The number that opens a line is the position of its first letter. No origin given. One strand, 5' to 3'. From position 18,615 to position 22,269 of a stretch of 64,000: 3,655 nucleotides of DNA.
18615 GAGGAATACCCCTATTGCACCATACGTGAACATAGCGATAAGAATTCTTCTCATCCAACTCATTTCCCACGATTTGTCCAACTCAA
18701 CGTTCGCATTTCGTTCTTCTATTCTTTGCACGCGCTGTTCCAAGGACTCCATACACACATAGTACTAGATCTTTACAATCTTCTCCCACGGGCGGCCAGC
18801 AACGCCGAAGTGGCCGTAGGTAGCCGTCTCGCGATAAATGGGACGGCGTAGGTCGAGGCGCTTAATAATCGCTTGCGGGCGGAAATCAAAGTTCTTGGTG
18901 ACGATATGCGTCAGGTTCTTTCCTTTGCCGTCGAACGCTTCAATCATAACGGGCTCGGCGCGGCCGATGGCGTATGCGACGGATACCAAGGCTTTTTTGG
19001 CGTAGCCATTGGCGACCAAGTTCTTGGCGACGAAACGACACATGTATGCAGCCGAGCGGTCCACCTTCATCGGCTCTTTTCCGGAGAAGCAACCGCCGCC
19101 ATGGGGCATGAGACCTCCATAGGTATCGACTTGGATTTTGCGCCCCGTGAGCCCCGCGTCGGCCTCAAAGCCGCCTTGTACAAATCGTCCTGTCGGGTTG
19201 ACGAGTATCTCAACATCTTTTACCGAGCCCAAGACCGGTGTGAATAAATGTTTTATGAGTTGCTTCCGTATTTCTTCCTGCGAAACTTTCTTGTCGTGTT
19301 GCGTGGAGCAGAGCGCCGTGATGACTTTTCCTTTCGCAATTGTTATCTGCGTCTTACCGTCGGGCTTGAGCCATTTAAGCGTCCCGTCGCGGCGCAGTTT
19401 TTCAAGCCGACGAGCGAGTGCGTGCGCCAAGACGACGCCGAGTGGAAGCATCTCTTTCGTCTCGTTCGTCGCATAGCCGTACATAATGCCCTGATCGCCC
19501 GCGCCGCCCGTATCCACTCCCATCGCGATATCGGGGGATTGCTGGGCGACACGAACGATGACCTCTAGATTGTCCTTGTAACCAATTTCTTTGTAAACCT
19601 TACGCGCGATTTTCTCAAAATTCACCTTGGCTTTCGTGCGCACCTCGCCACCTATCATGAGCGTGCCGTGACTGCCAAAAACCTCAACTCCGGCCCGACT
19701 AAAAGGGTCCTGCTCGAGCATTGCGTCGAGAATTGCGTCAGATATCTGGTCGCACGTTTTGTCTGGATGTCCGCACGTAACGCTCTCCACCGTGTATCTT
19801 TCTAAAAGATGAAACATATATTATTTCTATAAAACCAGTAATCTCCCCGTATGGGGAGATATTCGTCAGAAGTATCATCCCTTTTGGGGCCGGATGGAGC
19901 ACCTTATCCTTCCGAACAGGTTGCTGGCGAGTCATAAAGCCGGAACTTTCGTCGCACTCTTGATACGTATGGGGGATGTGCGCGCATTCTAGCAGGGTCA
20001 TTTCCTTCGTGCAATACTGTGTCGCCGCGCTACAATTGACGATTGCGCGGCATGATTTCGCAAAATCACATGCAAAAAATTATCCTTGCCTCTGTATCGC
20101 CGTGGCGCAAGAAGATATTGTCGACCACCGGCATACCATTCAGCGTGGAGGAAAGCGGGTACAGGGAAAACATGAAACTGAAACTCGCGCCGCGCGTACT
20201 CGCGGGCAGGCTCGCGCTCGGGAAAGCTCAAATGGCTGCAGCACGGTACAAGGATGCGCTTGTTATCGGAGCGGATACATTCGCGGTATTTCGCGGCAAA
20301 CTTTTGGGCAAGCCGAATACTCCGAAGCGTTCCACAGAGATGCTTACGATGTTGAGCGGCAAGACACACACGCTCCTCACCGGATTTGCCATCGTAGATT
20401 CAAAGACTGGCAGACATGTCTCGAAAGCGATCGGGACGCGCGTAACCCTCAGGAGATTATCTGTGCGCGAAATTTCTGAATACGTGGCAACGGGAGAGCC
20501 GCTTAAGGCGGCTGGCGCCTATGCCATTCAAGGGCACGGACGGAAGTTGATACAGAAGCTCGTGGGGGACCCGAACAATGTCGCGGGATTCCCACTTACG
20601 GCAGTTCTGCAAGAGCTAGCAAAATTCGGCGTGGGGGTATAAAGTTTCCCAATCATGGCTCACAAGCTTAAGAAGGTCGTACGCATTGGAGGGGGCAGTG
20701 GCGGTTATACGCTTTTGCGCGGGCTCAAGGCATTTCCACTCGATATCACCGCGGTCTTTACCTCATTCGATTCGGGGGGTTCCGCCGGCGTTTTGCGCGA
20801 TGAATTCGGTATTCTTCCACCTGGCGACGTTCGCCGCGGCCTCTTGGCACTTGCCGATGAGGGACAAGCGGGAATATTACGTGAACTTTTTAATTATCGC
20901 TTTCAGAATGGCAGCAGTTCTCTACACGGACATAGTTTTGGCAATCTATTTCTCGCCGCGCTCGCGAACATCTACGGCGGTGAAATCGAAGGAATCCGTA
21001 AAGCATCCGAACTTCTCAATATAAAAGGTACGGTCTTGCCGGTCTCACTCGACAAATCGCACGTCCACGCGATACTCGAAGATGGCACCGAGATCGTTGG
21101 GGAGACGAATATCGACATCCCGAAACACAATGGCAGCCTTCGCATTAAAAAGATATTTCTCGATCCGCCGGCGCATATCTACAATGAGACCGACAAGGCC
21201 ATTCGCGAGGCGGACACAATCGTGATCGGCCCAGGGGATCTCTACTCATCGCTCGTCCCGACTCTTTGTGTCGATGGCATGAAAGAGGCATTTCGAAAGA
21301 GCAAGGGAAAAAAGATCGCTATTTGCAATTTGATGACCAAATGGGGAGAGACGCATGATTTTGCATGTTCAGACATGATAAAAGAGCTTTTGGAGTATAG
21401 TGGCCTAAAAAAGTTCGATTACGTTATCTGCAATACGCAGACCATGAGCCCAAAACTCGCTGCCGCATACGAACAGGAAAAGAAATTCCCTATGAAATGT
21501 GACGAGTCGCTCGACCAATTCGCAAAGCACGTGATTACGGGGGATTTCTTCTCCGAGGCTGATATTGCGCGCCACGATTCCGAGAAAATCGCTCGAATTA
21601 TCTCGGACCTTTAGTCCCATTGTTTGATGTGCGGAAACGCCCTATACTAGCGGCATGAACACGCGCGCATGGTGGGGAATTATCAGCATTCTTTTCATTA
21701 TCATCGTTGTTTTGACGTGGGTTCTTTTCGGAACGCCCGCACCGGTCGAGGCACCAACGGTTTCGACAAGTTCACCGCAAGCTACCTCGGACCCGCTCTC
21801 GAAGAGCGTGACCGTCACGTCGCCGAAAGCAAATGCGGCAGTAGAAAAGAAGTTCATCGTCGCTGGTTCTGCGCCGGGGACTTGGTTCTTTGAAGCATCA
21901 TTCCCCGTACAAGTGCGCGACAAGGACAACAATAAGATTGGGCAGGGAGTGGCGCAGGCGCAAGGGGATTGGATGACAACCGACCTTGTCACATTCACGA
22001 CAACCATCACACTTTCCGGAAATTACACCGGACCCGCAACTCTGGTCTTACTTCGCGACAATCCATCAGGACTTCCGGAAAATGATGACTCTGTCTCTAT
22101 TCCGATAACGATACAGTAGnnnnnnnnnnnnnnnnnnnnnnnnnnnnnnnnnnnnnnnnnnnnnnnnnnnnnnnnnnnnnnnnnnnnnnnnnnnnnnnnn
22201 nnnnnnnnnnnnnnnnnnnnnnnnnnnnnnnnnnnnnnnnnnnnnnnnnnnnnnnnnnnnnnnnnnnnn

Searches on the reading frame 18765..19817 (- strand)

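Call 86: search_protein_families(library=pfam, proteins=[window:18765-19817:-], max_evalue=0.0001)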
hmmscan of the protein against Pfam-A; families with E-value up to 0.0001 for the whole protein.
window:18765-19817:- (350 aa): 3 families
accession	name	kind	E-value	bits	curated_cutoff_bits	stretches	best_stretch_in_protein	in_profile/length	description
PF02773.21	S-AdoMet_synt_C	-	4.7e-53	179.3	25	1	215-346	2-138/138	S-adenosylmethionine synthetase, C-terminal domain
PF02772.21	S-AdoMet_synt_M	-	7.4e-35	120.1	29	1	105-212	3-120/120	S-adenosylmethionine synthetase, central domain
PF00438.25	S-AdoMet_synt_N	-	2.3e-28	99.1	33.1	1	8-92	4-96/99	S-adenosylmethionine synthetase, N-terminal domain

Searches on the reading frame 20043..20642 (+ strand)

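Call 108: search_protein_families(library=pfam, proteins=[window:20043-20642:+], max_evalue=0.01)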
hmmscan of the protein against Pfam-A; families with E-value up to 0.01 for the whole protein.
window:20043-20642:+ (199 aa): 1 family
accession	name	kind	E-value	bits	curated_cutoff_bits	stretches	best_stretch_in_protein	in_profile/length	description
PF02545.19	Maf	-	5.9e-51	173.2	27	1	12-195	1-187/187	Maf-like protein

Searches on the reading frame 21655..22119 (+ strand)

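Call 108: search_protein_families(library=pfam, proteins=[window:21655-22119:+], max_evalue=0.01)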
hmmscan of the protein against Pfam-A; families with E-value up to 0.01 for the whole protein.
window:21655-22119:+ (154 aa): 1 family
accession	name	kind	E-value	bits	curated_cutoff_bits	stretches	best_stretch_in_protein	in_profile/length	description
PF10648.15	Gmad2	-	4.9e-12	46.4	25.7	1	52-138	2-83/86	Immunoglobulin-like domain of bacterial spore germination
